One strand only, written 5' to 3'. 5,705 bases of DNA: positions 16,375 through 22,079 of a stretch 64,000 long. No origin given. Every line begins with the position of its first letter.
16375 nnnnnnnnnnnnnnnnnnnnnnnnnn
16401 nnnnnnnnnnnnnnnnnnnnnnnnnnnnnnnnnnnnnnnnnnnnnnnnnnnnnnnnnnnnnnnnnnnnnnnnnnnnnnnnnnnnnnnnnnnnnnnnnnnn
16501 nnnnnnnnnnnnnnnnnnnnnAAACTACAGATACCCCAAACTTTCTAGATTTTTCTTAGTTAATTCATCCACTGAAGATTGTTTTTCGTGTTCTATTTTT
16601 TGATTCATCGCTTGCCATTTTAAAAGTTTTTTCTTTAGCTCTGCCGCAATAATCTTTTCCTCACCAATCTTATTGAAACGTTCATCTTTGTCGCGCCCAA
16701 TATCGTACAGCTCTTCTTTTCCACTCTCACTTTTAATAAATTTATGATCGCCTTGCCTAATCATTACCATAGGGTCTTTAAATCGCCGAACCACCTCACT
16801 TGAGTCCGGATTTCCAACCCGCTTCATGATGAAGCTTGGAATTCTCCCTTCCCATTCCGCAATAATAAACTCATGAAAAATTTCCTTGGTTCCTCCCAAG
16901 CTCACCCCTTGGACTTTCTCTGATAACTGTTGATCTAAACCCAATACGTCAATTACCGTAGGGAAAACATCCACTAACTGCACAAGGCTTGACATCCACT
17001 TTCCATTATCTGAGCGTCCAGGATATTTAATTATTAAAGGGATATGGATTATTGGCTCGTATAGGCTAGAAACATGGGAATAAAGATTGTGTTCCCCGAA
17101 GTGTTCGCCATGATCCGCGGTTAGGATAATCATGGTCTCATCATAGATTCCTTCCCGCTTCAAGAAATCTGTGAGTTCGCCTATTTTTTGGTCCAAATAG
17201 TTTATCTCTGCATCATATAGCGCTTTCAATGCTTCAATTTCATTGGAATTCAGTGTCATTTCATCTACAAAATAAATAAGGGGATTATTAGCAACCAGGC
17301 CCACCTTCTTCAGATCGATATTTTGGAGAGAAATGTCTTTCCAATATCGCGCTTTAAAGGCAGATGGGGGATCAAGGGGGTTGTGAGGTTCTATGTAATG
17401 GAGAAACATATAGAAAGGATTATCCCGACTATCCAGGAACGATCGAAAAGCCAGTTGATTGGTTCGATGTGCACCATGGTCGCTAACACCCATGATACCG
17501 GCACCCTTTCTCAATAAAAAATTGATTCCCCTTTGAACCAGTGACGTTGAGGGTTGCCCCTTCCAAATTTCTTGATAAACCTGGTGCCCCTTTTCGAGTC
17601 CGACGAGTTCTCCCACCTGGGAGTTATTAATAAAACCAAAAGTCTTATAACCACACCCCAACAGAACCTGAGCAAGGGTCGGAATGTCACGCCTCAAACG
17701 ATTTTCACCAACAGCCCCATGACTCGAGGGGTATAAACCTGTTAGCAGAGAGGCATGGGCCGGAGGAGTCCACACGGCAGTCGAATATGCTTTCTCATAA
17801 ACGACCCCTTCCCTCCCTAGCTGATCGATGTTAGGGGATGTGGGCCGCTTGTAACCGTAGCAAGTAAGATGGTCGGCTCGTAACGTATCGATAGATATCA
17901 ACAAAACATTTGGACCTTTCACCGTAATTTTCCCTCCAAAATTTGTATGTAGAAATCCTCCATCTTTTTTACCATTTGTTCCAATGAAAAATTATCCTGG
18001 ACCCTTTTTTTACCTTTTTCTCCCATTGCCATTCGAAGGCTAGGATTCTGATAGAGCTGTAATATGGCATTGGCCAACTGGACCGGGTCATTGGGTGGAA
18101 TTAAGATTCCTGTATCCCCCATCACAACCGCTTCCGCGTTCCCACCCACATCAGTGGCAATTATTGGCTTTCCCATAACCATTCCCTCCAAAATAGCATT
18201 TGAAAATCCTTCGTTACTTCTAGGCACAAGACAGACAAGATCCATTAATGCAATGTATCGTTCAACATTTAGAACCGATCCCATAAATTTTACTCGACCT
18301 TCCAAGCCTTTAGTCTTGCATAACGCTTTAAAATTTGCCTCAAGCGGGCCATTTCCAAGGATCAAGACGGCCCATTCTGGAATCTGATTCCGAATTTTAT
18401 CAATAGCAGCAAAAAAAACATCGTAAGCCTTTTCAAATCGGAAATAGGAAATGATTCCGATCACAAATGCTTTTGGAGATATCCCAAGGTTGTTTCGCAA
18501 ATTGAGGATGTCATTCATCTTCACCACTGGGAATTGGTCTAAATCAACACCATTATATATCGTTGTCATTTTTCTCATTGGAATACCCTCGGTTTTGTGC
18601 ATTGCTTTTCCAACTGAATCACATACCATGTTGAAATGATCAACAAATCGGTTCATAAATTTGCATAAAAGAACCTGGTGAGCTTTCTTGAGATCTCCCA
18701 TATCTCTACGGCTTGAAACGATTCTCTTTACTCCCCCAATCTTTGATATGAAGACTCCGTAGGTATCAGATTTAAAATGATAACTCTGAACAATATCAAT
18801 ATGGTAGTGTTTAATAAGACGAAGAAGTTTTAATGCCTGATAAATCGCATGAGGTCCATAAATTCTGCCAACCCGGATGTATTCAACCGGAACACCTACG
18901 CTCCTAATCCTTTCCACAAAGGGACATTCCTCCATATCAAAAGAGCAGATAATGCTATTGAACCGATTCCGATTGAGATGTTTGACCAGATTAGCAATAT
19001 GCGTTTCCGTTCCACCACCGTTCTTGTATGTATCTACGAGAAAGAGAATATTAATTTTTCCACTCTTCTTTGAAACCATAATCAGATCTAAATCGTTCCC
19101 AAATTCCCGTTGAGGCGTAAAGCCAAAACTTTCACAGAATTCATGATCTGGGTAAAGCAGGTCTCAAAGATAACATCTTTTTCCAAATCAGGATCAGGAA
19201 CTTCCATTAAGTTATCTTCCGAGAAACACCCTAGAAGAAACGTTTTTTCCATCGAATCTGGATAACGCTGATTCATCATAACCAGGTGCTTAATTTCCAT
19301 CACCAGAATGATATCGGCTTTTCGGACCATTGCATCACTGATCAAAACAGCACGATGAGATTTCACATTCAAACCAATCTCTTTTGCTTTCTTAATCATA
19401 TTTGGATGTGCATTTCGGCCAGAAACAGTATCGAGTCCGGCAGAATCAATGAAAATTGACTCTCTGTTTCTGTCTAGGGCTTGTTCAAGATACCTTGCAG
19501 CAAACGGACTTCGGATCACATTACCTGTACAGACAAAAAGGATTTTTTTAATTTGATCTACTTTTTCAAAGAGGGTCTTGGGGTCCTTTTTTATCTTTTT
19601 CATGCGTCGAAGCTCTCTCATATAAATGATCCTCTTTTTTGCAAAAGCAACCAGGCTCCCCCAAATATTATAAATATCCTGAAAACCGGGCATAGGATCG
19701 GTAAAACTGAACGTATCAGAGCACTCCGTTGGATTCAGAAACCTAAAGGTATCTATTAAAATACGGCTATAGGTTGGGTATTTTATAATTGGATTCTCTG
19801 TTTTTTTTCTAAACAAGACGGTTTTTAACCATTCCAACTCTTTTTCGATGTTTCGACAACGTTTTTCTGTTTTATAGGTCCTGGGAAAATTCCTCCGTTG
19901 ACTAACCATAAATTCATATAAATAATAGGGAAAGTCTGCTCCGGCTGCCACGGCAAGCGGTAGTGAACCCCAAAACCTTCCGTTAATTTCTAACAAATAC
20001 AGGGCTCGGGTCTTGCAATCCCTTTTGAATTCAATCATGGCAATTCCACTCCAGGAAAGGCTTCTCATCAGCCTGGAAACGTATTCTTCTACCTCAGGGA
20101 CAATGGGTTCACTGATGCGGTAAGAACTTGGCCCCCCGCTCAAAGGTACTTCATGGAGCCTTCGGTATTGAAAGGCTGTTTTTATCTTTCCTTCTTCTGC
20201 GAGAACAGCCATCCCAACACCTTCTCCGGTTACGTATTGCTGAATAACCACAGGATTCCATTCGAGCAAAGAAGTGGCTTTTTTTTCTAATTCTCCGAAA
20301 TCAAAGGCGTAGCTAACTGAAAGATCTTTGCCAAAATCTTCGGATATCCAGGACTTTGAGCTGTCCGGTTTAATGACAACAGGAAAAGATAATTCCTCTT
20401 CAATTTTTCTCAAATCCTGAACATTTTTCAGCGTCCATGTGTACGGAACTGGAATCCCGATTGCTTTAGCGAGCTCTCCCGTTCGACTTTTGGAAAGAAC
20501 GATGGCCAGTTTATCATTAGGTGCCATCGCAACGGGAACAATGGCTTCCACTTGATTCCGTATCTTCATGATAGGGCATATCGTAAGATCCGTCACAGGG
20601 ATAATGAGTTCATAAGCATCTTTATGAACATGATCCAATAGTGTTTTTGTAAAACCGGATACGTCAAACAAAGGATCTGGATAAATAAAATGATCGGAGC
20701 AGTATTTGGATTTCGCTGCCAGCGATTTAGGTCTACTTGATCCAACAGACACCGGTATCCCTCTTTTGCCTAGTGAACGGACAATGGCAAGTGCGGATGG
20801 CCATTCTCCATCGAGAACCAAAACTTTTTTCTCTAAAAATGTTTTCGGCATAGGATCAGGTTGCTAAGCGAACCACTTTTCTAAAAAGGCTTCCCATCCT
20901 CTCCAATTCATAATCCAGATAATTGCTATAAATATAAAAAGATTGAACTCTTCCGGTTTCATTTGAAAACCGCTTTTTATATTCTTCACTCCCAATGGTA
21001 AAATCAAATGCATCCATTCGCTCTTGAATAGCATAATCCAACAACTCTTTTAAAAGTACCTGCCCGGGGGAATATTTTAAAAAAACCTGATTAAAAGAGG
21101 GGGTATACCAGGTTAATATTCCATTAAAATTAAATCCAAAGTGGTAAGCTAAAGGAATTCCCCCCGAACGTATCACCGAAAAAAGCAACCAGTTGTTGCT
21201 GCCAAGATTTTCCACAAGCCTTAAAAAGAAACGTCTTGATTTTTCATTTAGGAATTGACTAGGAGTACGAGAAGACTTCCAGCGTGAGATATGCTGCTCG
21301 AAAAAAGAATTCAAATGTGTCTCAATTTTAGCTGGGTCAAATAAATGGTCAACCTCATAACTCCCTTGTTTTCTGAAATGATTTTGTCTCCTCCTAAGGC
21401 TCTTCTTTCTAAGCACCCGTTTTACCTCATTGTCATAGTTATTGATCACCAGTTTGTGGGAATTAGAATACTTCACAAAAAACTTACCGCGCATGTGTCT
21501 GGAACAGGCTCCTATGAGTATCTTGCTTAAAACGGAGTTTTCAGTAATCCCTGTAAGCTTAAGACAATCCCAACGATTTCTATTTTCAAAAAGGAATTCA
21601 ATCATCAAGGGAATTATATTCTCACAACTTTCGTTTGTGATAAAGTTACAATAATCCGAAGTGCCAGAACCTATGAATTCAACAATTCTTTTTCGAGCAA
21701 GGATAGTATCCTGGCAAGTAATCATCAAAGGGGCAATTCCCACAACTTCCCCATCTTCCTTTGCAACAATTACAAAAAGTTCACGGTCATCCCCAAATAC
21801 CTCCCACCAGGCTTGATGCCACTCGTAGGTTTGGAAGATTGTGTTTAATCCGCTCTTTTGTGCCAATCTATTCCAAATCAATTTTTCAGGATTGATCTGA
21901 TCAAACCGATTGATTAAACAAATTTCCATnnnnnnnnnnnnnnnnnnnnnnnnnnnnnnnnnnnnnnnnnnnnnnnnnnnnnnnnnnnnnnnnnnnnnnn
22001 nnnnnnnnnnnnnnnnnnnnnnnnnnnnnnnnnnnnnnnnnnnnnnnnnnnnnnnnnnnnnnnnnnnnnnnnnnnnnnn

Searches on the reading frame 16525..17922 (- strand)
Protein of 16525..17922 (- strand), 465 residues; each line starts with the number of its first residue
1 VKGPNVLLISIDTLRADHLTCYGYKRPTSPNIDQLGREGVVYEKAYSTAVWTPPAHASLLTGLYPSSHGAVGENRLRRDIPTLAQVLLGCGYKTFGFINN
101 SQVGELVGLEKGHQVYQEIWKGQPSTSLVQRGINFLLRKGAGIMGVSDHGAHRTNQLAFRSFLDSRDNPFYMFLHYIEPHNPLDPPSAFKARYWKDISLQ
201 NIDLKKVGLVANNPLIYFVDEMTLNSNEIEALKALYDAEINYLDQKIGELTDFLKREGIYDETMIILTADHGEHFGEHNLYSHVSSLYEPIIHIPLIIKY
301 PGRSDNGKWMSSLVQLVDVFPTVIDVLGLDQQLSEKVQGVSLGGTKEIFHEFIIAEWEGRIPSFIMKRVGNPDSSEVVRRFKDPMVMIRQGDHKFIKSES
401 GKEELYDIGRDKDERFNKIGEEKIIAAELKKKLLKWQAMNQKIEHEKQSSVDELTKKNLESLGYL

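Call 21: search_protein_families(library=pfam, proteins=[window:16525-17922:-], max_evalue=0.00001)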
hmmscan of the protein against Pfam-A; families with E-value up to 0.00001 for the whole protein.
window:16525-17922:- (465 aa): 3 families
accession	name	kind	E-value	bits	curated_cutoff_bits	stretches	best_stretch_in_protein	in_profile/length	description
PF00884.28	Sulfatase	-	8.6e-45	153.8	25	1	4-328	1-300/301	Sulfatase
PF01663.27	Phosphodiest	-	2.6e-18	67.2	23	1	6-78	1-70/342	Type I phosphodiesterase / nucleotide pyrophosphatase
PF16347.10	SGSH_C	-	3.3e-10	40.8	29.3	1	276-437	1-152/154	N-sulphoglucosamine sulphohydrolase, C-terminal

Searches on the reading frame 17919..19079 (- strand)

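Call 21: search_protein_families(library=pfam, proteins=[window:17919-19079:-], max_evalue=0.00001)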
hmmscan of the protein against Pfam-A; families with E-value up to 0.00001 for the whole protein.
window:17919-19079:- (386 aa): 4 families
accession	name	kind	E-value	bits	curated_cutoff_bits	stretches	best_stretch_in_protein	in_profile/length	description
PF00534.26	Glycos_transf_1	-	1.7e-33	116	26.4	1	193-359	4-172/172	Glycosyl transferases group 1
PF13692.12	Glyco_trans_1_4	-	2.4e-32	112.6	27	1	206-345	3-142/142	Glycosyl transferases group 1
PF13439.12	Glyco_transf_4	-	8.2e-17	62.2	28.5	1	22-182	2-170/170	Glycosyltransferase Family 4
PF13579.12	Glyco_trans_4_4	-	5.4e-07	30.5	29.7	1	22-177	1-158/158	Glycosyl transferase 4-like domain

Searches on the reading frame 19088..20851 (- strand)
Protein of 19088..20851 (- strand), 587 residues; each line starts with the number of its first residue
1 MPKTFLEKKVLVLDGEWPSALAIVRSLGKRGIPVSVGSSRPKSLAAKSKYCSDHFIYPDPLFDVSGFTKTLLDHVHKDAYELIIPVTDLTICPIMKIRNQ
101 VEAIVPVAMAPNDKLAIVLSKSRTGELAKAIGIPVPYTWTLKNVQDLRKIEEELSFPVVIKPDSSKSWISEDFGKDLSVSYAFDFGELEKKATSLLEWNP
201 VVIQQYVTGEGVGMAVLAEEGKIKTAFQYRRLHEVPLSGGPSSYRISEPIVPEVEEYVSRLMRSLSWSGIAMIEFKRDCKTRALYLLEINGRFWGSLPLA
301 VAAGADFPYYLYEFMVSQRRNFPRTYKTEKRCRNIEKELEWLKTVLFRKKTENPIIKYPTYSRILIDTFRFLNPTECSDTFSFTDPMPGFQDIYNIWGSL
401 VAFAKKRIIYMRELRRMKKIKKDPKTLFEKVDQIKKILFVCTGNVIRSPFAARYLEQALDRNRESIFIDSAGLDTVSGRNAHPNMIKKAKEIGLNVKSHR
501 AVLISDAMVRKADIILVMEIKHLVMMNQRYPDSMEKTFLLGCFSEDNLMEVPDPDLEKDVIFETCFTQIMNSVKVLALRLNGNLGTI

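Call 21: search_protein_families(library=pfam, proteins=[window:19088-20851:-], max_evalue=0.00001)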
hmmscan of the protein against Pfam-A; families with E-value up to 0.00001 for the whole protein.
window:19088-20851:- (587 aa): 2 families
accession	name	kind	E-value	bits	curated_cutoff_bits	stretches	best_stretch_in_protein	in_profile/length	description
PF01451.26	LMWPc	-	1.5e-24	87.3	23.2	1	437-576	1-143/144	Low molecular weight phosphotyrosine protein phosphatase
PF15632.11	ATPgrasp_Ter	-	7.7e-08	32.6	29.1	1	200-335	4-128/131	ATP-grasp in the biosynthetic pathway with Ter operon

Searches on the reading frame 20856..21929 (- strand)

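Call 20: search_protein_families(library=pfam, proteins=[window:20856-21929:-], max_evalue=0.00001)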
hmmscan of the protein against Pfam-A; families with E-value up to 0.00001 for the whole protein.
window:20856-21929:- (357 aa): 1 family
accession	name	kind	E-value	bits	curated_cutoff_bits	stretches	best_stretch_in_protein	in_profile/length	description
PF13480.13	Acetyltransf_6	-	1.4e-26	93.8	22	1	174-319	3-143/143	Acetyltransferase (GNAT) domain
